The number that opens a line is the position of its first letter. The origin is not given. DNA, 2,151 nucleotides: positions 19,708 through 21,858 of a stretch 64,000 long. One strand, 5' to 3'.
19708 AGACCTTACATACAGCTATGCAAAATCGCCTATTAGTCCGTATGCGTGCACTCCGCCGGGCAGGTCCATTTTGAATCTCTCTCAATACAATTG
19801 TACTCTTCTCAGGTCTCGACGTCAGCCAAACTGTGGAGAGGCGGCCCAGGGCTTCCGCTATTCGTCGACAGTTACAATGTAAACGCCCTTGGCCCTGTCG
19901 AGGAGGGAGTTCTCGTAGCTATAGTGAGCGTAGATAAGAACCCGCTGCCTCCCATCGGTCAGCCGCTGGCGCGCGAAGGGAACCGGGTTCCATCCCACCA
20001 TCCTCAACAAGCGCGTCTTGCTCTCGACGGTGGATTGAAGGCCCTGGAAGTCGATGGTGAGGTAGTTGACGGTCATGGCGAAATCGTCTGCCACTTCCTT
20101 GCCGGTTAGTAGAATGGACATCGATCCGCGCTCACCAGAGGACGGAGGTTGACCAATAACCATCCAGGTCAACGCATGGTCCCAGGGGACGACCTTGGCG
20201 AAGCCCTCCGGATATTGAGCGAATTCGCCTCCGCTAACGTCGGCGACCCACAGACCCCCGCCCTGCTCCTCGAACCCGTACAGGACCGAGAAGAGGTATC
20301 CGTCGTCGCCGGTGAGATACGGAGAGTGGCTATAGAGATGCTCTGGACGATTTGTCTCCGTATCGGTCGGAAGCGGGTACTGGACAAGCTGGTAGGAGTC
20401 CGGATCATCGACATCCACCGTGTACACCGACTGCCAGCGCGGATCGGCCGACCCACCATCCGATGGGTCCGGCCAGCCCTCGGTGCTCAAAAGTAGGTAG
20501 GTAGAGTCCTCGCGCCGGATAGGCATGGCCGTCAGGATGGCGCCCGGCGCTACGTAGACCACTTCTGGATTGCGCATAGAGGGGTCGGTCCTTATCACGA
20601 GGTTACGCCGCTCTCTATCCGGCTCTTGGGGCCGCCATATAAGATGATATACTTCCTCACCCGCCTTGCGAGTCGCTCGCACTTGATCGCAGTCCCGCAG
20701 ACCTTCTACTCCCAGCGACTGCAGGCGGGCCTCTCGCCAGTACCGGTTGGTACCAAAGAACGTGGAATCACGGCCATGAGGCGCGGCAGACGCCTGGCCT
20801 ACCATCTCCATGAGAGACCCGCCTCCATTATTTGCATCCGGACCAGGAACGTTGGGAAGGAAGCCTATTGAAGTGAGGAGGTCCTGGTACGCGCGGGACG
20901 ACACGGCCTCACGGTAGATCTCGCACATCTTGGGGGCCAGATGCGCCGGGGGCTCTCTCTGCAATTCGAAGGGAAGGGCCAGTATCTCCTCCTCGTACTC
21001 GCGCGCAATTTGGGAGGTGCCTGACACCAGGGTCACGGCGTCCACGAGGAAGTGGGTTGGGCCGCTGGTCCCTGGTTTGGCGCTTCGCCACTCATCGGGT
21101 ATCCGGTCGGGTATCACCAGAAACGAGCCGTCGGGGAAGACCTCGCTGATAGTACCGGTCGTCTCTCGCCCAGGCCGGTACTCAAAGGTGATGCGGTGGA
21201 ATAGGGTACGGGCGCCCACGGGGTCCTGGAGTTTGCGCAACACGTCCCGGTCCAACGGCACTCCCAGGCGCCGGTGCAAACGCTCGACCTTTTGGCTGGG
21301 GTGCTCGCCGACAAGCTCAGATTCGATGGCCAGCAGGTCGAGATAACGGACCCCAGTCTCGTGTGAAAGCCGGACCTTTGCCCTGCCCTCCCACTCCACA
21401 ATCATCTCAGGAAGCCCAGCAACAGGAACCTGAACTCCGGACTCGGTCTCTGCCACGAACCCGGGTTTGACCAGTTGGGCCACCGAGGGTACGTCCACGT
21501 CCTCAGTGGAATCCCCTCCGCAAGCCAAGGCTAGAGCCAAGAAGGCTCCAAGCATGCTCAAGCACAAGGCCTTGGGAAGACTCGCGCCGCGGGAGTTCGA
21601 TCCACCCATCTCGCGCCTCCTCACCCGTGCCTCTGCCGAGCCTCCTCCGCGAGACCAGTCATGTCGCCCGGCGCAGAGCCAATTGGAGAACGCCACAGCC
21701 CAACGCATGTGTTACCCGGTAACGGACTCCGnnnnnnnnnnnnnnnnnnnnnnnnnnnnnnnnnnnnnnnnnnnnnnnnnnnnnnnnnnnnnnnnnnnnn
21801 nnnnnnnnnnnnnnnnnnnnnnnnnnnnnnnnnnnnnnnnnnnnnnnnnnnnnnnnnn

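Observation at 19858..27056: The archaellin array is uncoupled from any assembly or motor genes; it is flanked by an orphan lipoprotein and a two-component module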

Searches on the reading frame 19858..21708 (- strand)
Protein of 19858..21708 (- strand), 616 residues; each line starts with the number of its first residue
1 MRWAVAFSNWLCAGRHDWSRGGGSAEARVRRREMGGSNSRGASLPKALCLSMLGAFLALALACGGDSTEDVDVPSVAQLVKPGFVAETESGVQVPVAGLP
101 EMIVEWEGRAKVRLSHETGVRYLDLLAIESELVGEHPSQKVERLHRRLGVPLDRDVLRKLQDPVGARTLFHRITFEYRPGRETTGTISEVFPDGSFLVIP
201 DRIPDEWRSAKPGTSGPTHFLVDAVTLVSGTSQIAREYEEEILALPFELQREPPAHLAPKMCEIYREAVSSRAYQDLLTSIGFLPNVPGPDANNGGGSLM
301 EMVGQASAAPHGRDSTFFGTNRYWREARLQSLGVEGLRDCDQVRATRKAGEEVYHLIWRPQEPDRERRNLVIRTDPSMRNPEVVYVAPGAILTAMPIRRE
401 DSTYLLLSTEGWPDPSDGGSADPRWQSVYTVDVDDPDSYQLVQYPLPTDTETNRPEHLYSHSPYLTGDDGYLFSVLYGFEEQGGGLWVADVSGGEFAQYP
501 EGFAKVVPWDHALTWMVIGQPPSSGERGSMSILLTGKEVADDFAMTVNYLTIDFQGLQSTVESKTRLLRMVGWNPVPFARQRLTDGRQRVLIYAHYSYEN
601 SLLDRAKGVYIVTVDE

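Call 4: search_protein_families(library=pfam, proteins=[window:19858-21708:-], max_evalue=0.01)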
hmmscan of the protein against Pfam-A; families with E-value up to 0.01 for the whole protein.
window:19858-21708:- (616 aa): 0 families

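Call 14: find_homologous_proteins(query=window:19858-21609:-, max_evalue=0.001)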
Query window:19858-21609:- (583 aa): 55 proteins with E <= 0.001 among 8000 candidates.
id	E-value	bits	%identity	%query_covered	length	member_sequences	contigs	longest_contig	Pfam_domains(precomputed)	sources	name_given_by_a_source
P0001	0.0e+0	1343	100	100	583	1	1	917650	-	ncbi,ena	-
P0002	3.0e-176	605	50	97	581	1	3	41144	-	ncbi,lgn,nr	ncbi:MAG: hypothetical protein HYU29_06455 [Chloroflexi bacterium]|nr:hypothetical protein [Chlorofl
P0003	1.7e-140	487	42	97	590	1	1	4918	-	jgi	jgi:hypothetical protein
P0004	2.9e-139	483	43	71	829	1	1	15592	-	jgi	jgi:hypothetical protein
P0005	2.6e-138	480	45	92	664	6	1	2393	-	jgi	jgi:hypothetical protein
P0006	3.3e-137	476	45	70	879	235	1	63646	PF06119.20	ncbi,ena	-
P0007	4.3e-137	476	45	92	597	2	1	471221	-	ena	-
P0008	1.5e-136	474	45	70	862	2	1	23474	-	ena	-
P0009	4.1e-136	473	45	92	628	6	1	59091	-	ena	-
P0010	1.4e-135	471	45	92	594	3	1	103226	-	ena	-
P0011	2.4e-135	470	44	70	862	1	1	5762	-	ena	-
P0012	1.8e-134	467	45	92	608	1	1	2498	-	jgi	jgi:hypothetical protein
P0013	2.5e-133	464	44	92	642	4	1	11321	-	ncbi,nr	ncbi:MAG: hypothetical protein IH870_03675 [Chloroflexi bacterium]|nr:hypothetical protein [Chlorofl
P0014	2.7e-133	463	44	92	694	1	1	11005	-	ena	-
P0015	5.3e-133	462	43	94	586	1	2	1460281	-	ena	-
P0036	4.1e-127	443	42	92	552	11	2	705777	-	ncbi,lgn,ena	-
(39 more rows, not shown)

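Call 16: find_encoding_contigs(protein=P0001, flank=10000, max_places=3)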
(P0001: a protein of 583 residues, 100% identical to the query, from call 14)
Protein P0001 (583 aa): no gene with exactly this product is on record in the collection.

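Call 17: find_encoding_contigs(protein=P0002, flank=10000, max_places=3)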
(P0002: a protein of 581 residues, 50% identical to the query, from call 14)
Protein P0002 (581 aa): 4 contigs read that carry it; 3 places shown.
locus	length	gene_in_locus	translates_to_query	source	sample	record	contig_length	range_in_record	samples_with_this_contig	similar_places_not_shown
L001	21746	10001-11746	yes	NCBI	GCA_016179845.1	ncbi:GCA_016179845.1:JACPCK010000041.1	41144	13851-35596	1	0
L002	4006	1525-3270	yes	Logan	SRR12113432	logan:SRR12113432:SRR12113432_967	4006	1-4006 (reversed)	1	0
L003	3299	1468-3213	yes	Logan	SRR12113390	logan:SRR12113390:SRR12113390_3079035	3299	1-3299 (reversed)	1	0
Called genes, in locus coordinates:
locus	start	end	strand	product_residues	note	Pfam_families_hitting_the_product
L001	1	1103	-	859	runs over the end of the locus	PF00403:HMA, PF00122:E1-E2_ATPase, PF00702:Hydrolase, PF08282:Hydrolase_3 (faint)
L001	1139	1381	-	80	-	PF02583:Trns_repr_metal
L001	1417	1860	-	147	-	PF13473:Cupredoxin_1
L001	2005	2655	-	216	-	PF01209:Ubie_methyltran, PF13489:Methyltransf_23, PF13847:Methyltransf_31, PF08241:Methyltransf_11, PF08242:Methyltransf_12, PF13649:Methyltransf_25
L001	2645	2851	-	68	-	PF04945:YHS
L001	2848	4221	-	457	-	PF08521:2CSK_N (weak), PF00672:HAMP, PF00512:HisKA, PF02518:HATPase_c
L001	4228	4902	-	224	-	PF00072:Response_reg, PF00486:Trans_reg_C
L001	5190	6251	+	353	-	-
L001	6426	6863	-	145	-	PF13098:Thioredoxin_2 (weak)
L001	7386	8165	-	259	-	-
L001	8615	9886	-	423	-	-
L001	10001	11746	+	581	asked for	-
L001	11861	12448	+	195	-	-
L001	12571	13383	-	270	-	PF02230:Abhydrolase_2 (faint), PF00561:Abhydrolase_1, PF12146:Hydrolase_4, PF12697:Abhydrolase_6, PF03096:Ndr (weak)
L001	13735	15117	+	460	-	PF00483:NTP_transferase, PF01128:IspD, PF02348:CTP_transf_3, PF12804:NTP_transf_3, PF25084:LbH_EIF2B, PF25087:GMPPB_C (faint), PF00132:Hexapep, PF00132:Hexapep (weak), +1 more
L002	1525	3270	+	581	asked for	-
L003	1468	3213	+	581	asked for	-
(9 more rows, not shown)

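Call 18: find_encoding_contigs(protein=P0007, flank=10000, max_places=1)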
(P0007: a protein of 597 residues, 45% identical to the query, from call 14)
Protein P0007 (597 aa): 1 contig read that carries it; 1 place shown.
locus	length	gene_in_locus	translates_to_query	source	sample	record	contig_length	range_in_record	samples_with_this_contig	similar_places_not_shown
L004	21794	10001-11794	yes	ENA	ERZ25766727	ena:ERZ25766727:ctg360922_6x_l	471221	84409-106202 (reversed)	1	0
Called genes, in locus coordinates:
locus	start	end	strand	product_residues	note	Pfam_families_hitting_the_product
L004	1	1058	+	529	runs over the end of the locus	-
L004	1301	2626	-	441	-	PF13701:DDE_Tnp_1_4, PF01609:DDE_Tnp_1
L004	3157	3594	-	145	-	PF00248:Aldo_ket_red (weak)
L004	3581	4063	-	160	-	PF00248:Aldo_ket_red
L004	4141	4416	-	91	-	PF19812:DUF6295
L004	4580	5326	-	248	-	PF01738:DLH, PF08840:BAAT_C (faint)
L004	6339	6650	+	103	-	PF01250:Ribosomal_S6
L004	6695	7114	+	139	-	PF00436:SSB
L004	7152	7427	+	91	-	PF01084:Ribosomal_S18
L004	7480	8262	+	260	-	PF13624:SurA_N_3 (faint)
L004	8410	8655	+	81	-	-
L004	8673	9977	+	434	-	PF03447:NAD_binding_3, PF00742:Homoserine_dh, PF01842:ACT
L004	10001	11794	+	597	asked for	-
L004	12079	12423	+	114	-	PF00903:Glyoxalase (weak)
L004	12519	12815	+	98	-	PF03960:ArsC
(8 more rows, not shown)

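Call 19: find_encoding_contigs(protein=P0015, flank=10000, max_places=1)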
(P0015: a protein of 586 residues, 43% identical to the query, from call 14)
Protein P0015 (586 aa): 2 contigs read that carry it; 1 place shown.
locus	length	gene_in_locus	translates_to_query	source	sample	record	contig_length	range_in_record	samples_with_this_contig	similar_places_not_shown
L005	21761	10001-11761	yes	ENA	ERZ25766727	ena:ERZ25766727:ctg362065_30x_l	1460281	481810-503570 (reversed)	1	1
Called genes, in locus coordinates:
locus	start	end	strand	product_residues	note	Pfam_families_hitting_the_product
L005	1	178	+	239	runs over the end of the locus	-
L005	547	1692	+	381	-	PF00296:Bac_luciferase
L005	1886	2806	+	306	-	PF13289:SIR2_2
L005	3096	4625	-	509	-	PF13701:DDE_Tnp_1_4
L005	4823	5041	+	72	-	-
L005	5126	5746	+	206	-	-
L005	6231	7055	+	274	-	PF01343:Peptidase_S49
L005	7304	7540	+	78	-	-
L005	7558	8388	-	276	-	PF01503:PRA-PH (faint), PF03819:MazG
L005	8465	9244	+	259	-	PF07314:Lit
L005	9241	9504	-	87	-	PF09723:Zn_ribbon_8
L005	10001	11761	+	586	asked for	-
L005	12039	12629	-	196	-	PF02775:TPP_enzyme_C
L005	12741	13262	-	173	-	PF02776:TPP_enzyme_N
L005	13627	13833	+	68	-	-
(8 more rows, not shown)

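Call 20: find_encoding_contigs(protein=P0036, flank=10000, max_places=1)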
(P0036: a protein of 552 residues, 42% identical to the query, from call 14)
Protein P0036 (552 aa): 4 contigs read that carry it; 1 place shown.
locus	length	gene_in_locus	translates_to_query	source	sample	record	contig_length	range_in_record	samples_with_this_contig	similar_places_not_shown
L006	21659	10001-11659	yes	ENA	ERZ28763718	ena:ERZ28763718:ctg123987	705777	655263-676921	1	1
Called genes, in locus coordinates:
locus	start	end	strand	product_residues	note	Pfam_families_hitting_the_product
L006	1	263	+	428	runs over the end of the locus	PF00202:Aminotran_3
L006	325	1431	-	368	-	PF02661:Fic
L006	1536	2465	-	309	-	PF00296:Bac_luciferase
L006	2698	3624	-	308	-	PF04199:Cyclase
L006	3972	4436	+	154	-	PF00582:Usp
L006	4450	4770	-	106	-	PF11376:DUF3179 (weak)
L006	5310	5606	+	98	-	PF01250:Ribosomal_S6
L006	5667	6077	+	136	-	PF00436:SSB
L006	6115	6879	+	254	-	-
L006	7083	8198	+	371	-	PF13623:SurA_N_2 (weak), PF13624:SurA_N_3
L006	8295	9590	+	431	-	PF03447:NAD_binding_3, PF00742:Homoserine_dh, PF01842:ACT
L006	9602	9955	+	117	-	PF13650:Asp_protease_2 (weak), PF13975:gag-asp_proteas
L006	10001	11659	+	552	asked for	-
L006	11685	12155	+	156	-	PF00903:Glyoxalase, PF13669:Glyoxalase_4, PF22677:Ble-like_N (weak)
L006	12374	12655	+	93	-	PF03960:ArsC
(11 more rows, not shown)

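Call 40: list_cluster_members(proteins=[P0001, P0056, P0058, P0064, P0067, P0063, P0149])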
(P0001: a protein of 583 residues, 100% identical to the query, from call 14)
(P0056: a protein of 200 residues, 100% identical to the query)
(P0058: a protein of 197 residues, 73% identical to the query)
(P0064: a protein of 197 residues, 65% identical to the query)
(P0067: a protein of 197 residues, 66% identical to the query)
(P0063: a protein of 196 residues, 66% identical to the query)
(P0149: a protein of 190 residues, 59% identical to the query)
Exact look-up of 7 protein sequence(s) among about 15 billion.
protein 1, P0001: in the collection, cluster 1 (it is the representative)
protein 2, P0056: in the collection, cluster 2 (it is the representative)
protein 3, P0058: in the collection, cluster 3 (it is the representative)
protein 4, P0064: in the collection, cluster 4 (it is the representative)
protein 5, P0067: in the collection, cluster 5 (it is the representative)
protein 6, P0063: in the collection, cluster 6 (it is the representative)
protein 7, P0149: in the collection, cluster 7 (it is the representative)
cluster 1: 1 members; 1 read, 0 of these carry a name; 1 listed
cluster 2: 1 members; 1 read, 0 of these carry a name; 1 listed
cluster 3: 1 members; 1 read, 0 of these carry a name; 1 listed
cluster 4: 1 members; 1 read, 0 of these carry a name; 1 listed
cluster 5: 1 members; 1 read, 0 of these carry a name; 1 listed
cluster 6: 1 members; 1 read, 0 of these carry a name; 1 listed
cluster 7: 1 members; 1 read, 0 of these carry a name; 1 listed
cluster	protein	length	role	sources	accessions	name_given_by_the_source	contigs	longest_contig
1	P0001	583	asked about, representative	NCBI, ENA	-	-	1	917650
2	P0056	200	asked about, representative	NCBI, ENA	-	-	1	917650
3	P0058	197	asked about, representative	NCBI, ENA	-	-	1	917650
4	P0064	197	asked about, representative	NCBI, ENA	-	-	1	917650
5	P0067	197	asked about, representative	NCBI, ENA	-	-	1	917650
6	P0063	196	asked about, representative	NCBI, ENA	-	-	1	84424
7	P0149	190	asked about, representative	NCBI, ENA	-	-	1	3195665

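Call 59: predict_structure(alignment_id=A3)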
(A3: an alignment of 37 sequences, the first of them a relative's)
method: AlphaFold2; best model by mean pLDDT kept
length: 583 residues; sequences in the alignment: 37
mean_pLDDT: 87.2   pTM: 0.87
mean pLDDT of the five models: 87.2, 86.8, 86.7, 86.5, 84.1
residues with pLDDT >= 90: 377; 70-90: 141; 50-70: 41; < 50: 24
segments of 3 or more residues with pLDDT < 50: 1-10, 31-39, 260-262
pLDDT, mean of each block of 10 residues (from residue 1): 45 54 55 40 80 95 93 97 95 95 96 93 96 96 94 96 97 93 97 94 95 89 94 96 97 62 65 73 90 89 91 89 95 93 89 91 88 88 71 89 90 80 84 91 93 94 89 94 86 84 88 95 94 95 94 93 84 95 83
secondary structure, 60 per line:
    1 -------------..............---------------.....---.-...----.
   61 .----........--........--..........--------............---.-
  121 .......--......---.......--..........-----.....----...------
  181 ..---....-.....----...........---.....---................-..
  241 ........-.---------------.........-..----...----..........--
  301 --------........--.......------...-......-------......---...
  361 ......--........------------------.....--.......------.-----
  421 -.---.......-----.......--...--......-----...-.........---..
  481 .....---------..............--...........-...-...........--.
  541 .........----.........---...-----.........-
elements in order: H14-27 H43-46 E53-55 E66-73 E76-83 E86-91 H104-115 H121-127 H130-135 E139-145 E148-157 E163-167 E186-189 H191-195 H200-210 H214-218 H222-237 H239-248 H266-274 E282-284 H289-298 E309-316 E319-325 E336-341 E349-354 E358-366 E369-376 E395-399 E402-408 E426-432 E438-444 E452-457 E470-475 E479-485 E495-505 E511-521 E527-537 E540-549 E554-562 E574-582

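Call 62: fold_search(model_id=the predicted structure, library=pdb)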
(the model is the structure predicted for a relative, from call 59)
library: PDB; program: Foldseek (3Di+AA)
matches with E <= 10: 869; with E <= 0.001: 50
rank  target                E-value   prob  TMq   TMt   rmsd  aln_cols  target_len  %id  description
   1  5glk_A                5.1e-05  1.00  0.24  0.37   8.7       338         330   12  Crystal structure of CoXyl43, GH43 beta-xylosidase/alpha-arabinofuranosidase from a compost microbial metagenome, calc (released 2017-03-15)
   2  8cuk_A                9.2e-05  1.00  0.22  0.33  11.3       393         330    9  X-ray Structure of the WD40 domain of HOPS subunit Vps11 from Yeast (released 2022-05-25)
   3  3qed_C                1.1e-04  1.00  0.24  0.38   8.4       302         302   13  The structure and function of an arabinan-specific alpha-1,2-arabinofuranosidase identified from screening the activit (released 2011-02-16)
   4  3qef_B                1.2e-04  1.00  0.24  0.39   8.5       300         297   13  The structure and function of an arabinan-specific alpha-1,2-arabinofuranosidase identified from screening the activit (released 2011-02-16)
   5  7ep9_A                1.7e-04  1.00  0.22  0.20  13.6       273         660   10  The structure of carboxypeptidase from Fusobacterium nucleatum (released 2021-10-27)
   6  8djf                  1.9e-04  1.00  0.24  0.41   9.1       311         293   12  Crystal structure of RPA3624, a beta-propeller lactonase from Rhodopseudomonas palustris, with active-site bound tetrahe (released 2023-01-11)
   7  3qed_A                2.0e-04  1.00  0.24  0.38   8.6       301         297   13  The structure and function of an arabinan-specific alpha-1,2-arabinofuranosidase identified from screening the activit (released 2011-02-16)
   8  3qef_A                2.2e-04  1.00  0.24  0.39   8.6       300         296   13  The structure and function of an arabinan-specific alpha-1,2-arabinofuranosidase identified from screening the activit (released 2011-02-16)
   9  3qee_B                2.3e-04  1.00  0.24  0.40   8.4       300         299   13  The structure and function of an arabinan-specific alpha-1,2-arabinofuranosidase identified from screening the activit (released 2011-02-16)
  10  7mx5_B                2.4e-04  1.00  0.24  0.33   8.4       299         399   11  Crystal structure of TolB from Acinetobacter baumannii (released 2021-05-26)
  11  7pvp                  2.4e-04  1.00  0.23  0.41   9.6       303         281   12  Crystal structure of the SAKe6BC designer protein (released 2023-01-18)
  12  2dso_F                2.7e-04  1.00  0.26  0.43   7.0       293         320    9  Crystal structure of D138N mutant of Drp35, a 35kDa drug responsive protein from Staphylococcus aureus (released 2006-12-12)
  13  5a8c                  2.7e-04  1.00  0.25  0.41   8.2       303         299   10  The ultra high resolution structure of a novel alpha-L-arabinofuranosidase (CtGH43) from Clostridium thermocellum ATCC 2 (released 2016-07-27)
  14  2dso_E                2.8e-04  1.00  0.24  0.40   9.1       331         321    9  Crystal structure of D138N mutant of Drp35, a 35kDa drug responsive protein from Staphylococcus aureus (released 2006-12-12)
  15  3qee_A                2.8e-04  1.00  0.24  0.40   8.2       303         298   13  The structure and function of an arabinan-specific alpha-1,2-arabinofuranosidase identified from screening the activit (released 2011-02-16)
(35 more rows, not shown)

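Call 88: search_protein_families(library=ncbifam, proteins=[window:19858-21609:-], max_evalue=0.01)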
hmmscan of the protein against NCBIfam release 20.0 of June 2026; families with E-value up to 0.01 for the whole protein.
window:19858-21609:- (583 aa): 0 families
